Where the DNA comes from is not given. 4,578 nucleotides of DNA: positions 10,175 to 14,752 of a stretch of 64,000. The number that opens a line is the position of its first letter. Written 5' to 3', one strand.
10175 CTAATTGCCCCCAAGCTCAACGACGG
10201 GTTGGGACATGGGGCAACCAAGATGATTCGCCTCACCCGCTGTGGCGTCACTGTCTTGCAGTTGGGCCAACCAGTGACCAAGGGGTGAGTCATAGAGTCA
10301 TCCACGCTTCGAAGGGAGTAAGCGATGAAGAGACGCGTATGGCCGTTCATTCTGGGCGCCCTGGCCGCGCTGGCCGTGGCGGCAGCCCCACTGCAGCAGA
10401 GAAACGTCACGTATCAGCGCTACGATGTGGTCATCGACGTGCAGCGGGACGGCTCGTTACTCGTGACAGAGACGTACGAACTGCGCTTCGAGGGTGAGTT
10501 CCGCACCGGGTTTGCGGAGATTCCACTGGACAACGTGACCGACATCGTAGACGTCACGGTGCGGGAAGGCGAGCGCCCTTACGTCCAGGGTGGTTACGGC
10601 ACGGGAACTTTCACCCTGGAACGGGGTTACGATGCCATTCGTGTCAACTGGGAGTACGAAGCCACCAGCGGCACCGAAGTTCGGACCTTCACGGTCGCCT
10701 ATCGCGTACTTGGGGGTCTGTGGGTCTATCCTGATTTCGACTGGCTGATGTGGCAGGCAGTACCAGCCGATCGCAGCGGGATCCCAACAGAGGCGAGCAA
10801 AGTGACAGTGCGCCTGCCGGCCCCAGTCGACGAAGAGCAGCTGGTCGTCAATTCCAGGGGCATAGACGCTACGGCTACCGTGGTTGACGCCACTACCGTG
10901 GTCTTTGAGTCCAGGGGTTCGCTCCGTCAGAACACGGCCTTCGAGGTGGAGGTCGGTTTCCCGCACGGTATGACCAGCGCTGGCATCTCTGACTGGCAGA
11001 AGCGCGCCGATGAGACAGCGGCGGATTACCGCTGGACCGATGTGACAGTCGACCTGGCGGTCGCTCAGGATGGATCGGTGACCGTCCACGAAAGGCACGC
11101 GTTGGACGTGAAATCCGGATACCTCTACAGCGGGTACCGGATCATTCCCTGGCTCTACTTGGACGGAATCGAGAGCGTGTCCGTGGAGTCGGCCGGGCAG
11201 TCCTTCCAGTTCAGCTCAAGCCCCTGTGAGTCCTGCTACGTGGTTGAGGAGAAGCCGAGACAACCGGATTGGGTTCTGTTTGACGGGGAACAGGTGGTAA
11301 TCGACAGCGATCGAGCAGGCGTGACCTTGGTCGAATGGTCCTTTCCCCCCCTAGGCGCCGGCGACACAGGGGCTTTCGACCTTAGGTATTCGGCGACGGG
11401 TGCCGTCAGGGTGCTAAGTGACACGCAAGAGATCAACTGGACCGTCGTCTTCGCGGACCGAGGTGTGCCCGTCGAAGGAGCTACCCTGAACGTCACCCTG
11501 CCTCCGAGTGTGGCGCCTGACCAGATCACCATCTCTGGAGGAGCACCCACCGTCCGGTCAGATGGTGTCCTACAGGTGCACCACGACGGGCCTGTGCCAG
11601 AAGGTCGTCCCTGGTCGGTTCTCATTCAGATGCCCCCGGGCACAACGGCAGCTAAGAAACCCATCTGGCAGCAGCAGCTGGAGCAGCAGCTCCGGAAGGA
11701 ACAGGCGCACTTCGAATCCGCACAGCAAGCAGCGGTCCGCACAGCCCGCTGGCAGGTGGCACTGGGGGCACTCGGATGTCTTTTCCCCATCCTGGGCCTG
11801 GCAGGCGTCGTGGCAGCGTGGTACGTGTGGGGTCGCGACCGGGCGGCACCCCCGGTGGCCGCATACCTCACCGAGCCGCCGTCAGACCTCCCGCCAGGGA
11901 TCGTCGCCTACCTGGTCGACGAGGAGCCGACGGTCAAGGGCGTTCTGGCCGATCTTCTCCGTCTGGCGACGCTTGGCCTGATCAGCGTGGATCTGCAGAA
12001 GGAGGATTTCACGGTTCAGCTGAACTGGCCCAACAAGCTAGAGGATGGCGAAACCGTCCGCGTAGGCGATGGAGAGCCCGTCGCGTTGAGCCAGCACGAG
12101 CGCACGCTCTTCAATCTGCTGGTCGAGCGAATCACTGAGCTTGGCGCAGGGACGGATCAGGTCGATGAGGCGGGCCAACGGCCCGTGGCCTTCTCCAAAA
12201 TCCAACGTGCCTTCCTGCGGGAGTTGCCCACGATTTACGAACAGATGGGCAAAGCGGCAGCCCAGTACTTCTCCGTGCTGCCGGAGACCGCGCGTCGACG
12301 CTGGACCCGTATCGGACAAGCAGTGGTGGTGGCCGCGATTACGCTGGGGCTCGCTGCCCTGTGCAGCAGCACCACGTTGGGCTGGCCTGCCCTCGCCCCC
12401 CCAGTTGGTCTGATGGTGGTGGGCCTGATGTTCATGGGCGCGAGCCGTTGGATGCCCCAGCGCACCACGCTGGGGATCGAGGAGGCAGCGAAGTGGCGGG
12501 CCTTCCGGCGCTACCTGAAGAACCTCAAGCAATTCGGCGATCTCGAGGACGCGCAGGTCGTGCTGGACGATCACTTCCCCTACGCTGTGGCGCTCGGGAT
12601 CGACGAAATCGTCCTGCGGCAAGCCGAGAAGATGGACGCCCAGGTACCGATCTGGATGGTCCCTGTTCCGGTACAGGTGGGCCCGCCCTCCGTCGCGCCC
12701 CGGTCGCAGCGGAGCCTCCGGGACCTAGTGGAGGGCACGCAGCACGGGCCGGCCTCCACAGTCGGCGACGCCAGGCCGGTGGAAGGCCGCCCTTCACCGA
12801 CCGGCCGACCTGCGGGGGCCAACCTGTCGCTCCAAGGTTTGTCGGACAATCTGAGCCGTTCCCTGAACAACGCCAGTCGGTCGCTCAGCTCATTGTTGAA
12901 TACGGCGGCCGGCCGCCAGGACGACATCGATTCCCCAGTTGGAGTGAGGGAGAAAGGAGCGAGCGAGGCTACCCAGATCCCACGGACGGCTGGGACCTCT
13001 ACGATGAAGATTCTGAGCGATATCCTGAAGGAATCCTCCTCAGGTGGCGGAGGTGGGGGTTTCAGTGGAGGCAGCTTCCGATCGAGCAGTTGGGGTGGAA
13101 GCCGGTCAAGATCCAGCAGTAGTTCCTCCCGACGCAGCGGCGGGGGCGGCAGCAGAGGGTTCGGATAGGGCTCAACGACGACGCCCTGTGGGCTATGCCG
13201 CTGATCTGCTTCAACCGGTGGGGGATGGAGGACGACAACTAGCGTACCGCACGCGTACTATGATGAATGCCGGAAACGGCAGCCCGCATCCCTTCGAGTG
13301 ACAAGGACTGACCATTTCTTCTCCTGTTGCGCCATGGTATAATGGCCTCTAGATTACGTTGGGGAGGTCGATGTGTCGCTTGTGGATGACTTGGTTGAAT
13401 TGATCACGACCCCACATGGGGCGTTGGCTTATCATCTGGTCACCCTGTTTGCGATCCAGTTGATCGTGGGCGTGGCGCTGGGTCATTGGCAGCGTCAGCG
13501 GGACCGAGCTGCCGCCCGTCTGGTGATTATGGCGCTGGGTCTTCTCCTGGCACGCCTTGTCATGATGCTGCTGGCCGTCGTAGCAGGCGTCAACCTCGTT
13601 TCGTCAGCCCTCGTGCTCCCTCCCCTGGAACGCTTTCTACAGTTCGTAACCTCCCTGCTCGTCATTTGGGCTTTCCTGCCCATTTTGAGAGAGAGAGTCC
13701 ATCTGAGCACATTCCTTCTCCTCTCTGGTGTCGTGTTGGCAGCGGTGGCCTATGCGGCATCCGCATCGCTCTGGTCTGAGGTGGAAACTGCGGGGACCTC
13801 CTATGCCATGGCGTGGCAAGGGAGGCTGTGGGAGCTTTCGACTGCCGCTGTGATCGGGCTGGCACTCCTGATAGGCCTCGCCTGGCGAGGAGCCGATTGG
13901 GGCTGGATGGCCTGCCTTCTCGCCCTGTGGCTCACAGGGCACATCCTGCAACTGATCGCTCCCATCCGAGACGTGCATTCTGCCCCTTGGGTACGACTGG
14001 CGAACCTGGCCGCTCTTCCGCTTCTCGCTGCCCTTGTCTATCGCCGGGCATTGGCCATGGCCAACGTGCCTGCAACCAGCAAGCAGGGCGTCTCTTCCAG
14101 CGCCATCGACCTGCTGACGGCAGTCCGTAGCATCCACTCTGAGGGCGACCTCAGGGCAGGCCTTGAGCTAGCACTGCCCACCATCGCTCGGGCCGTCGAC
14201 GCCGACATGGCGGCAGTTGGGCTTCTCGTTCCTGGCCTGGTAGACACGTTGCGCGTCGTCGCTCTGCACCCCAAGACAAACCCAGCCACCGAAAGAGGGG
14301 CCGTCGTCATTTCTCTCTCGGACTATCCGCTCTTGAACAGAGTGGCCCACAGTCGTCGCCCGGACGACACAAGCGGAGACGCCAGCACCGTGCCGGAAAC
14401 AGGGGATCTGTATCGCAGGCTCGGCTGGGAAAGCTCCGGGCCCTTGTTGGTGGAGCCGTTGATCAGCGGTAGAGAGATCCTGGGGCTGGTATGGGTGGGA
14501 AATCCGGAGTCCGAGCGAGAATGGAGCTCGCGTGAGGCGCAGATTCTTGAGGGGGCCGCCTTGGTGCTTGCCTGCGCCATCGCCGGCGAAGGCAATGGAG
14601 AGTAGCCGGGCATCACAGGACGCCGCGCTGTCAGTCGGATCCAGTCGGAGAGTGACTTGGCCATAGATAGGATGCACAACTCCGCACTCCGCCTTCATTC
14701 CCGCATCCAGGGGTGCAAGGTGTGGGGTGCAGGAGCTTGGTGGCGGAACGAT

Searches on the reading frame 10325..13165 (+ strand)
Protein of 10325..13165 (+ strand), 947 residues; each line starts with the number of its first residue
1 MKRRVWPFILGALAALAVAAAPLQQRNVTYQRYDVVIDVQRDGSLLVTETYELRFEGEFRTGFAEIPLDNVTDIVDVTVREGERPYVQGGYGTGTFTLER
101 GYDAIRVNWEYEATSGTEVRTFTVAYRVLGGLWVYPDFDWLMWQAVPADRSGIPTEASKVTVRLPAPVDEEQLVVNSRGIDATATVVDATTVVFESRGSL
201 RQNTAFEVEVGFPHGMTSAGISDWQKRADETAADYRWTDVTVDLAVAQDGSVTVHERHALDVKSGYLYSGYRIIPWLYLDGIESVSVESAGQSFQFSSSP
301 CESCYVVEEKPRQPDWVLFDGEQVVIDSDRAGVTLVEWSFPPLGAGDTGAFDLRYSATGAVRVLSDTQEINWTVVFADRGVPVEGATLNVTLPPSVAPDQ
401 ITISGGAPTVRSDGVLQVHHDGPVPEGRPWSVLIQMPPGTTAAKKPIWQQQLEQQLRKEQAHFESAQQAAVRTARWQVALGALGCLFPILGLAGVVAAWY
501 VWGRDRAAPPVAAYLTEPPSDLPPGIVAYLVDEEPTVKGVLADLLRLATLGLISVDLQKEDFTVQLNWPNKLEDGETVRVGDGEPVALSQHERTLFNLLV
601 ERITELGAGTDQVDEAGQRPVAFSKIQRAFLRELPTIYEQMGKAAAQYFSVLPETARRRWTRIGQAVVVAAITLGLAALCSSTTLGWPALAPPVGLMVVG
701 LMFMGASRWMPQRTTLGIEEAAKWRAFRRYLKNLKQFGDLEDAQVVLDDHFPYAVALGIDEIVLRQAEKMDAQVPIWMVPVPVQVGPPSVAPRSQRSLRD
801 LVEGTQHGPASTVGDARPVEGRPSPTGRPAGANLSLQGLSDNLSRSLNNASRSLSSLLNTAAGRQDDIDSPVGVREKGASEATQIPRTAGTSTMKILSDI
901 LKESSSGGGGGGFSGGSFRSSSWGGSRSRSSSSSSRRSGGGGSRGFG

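Call 68: search_protein_families(library=pfam, proteins=[window:10325-13165:+], max_evalue=0.001)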
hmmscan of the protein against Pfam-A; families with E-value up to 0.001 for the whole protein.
window:10325-13165:+ (947 aa): 3 families
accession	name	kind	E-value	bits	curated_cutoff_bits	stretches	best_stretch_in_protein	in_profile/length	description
PF09972.14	DUF2207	-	6.6e-30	105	24.4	2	31-212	3-172/172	Predicted membrane protein (DUF2207) N-terminal domain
PF20990.2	DUF2207_C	-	1.9e-29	103.5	33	1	513-766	3-246/247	Predicted membrane protein (DUF2207) C-terminal domain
PF11239.13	DUF3040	-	0.00019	22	24.7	0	623-707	11-81/84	Protein of unknown function (DUF3040)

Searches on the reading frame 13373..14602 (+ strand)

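Call 3: search_protein_families(library=pfam, proteins=[window:13373-14602:+], max_evalue=1)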
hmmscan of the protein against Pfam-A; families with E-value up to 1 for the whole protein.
window:13373-14602:+ (410 aa): 2 families
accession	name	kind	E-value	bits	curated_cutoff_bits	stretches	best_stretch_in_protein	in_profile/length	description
PF01590.32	GAF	-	1.1e-05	26.4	22.4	1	264-403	6-133/133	GAF domain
PF13185.12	GAF_2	-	0.0082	16.8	28.6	1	268-403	12-135/136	GAF domain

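Call 4: search_protein_families(library=ncbifam, proteins=[window:13373-14602:+], max_evalue=1)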
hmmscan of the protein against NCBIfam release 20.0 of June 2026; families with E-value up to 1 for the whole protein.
window:13373-14602:+ (410 aa): 0 families
